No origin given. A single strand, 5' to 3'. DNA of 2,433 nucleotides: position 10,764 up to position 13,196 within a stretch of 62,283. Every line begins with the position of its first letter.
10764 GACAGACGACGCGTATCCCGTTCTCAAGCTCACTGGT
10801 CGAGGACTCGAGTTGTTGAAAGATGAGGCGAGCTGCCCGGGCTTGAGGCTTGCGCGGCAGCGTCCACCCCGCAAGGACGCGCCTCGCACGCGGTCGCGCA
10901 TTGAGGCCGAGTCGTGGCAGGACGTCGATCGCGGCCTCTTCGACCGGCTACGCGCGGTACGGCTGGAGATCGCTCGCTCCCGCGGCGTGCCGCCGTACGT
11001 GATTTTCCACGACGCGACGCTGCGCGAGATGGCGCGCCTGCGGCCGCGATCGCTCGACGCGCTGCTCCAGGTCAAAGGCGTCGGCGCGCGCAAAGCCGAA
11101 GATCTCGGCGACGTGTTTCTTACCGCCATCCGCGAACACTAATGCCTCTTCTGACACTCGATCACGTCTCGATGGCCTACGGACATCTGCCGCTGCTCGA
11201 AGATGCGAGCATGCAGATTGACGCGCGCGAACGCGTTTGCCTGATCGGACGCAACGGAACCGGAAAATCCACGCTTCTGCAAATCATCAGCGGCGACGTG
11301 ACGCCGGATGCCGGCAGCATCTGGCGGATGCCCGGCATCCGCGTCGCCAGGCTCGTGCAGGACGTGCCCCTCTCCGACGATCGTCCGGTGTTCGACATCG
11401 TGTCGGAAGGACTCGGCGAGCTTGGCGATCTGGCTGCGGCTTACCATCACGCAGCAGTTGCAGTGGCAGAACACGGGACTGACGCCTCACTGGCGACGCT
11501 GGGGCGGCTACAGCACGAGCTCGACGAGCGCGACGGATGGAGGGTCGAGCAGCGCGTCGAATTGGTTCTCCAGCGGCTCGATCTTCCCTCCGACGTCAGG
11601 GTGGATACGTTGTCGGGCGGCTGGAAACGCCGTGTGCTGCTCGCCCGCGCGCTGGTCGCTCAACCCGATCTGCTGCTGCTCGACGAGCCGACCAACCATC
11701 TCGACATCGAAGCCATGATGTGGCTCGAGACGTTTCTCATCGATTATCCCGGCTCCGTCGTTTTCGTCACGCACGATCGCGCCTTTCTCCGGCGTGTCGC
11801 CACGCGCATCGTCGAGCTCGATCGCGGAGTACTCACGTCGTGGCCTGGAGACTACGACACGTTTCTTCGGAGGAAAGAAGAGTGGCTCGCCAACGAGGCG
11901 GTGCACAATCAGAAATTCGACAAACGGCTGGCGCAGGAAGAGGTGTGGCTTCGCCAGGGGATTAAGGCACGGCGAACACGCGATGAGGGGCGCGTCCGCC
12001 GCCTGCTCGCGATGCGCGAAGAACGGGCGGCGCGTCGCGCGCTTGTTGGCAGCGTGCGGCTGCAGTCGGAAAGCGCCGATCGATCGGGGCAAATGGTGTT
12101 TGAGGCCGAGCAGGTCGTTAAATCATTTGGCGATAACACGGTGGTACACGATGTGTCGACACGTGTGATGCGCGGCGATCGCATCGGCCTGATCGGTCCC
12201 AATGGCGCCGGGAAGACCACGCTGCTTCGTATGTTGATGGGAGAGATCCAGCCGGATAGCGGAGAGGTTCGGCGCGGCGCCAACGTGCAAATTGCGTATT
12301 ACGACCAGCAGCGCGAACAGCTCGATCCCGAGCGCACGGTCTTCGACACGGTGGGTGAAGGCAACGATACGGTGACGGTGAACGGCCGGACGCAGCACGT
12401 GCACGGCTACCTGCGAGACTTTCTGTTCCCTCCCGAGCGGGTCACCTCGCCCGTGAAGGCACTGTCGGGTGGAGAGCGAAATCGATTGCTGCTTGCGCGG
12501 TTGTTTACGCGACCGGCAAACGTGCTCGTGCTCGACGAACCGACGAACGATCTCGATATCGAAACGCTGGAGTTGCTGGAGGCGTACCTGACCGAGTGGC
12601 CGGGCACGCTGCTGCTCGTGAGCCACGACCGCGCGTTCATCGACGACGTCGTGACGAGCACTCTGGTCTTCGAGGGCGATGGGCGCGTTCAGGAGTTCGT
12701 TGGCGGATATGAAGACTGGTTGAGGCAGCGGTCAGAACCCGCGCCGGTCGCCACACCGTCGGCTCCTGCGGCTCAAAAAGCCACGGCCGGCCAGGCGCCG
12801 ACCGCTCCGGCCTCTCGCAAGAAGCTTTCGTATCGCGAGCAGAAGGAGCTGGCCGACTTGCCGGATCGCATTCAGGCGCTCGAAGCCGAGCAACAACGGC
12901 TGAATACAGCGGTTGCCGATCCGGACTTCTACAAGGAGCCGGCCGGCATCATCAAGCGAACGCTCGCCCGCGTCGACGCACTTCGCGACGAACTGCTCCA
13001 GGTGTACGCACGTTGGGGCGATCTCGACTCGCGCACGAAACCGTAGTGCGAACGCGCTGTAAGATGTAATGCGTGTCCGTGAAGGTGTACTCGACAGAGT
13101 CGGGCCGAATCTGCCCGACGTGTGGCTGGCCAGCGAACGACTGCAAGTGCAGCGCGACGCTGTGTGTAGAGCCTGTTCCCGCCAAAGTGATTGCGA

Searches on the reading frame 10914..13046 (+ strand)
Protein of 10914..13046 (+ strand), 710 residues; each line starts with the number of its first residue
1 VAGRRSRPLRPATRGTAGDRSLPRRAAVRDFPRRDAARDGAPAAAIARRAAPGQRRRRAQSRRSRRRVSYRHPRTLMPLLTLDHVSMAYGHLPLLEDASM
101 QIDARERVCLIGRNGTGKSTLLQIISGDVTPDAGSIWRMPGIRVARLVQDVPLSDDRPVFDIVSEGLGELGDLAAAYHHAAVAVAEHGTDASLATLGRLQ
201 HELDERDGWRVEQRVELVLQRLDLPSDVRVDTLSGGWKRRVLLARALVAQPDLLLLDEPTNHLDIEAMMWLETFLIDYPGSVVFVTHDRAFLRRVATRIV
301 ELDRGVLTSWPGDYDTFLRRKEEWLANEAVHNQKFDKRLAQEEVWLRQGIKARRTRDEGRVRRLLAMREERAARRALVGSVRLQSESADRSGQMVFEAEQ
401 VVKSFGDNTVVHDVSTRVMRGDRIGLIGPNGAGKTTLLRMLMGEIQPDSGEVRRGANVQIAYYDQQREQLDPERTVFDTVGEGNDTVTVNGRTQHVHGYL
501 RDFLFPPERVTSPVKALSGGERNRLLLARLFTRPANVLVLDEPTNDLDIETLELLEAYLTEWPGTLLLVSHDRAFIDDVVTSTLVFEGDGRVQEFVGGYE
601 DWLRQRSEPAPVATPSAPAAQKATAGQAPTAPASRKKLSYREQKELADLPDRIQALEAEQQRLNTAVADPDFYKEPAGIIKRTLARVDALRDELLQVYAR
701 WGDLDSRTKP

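Call 57: search_protein_families(library=pfam, proteins=[window:10914-13046:+], max_evalue=0.001)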
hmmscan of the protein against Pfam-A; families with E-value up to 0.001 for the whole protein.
window:10914-13046:+ (710 aa): 22 families
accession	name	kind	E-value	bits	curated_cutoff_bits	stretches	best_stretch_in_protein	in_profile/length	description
PF00005.33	ABC_tran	-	5.6e-55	186.1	25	2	412-545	2-137/137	ABC transporter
PF13304.12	AAA_21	-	3.1e-18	67.3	27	1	425-466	3-50/304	AAA domain, putative AbiEii toxin, Type IV TA system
PF16326.10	ABC_tran_CTD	-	1e-16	61.3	32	1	637-704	1-67/69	ABC transporter C-terminal domain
PF02463.25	SMC_N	-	5.8e-10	39.4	40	1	402-579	10-205/220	RecF/RecN/SMC N terminal domain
PF12848.13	ABC_tran_Xtn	-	6.6e-09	36.2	25.9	1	300-369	1-72/85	ABC transporter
PF13191.12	AAA_16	-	2.2e-08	35.2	32.6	1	424-561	27-158/167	AAA ATPase domain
PF13555.12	AAA_29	-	1.2e-07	31.9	27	0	98-122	15-39/61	P-loop containing region of AAA domain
PF13175.12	AAA_15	-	4.6e-06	26.9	32.1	0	96-125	15-43/374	AAA ATPase domain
PF13401.12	AAA_22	-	5.2e-06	27.3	27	0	426-555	10-104/130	AAA domain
PF24389.1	ORC-CDC6-like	-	6e-06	25.7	27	0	396-446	11-57/571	ORC-CDC6-like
PF13476.12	AAA_23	-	9.2e-06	26.9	27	0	426-441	24-39/201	AAA domain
PF01926.29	MMR_HSR1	-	9.8e-06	26.1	21.9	0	423-481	1-55/113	50S ribosome-binding GTPase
PF05729.18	NACHT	-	1.2e-05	25.6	26.7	0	424-447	3-26/167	NACHT domain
PF03193.22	RsgA_GTPase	-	1.3e-05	25.6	30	0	418-454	103-139/174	RsgA GTPase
PF13521.12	AAA_28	-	5.9e-05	23.8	27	0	423-442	1-20/164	AAA domain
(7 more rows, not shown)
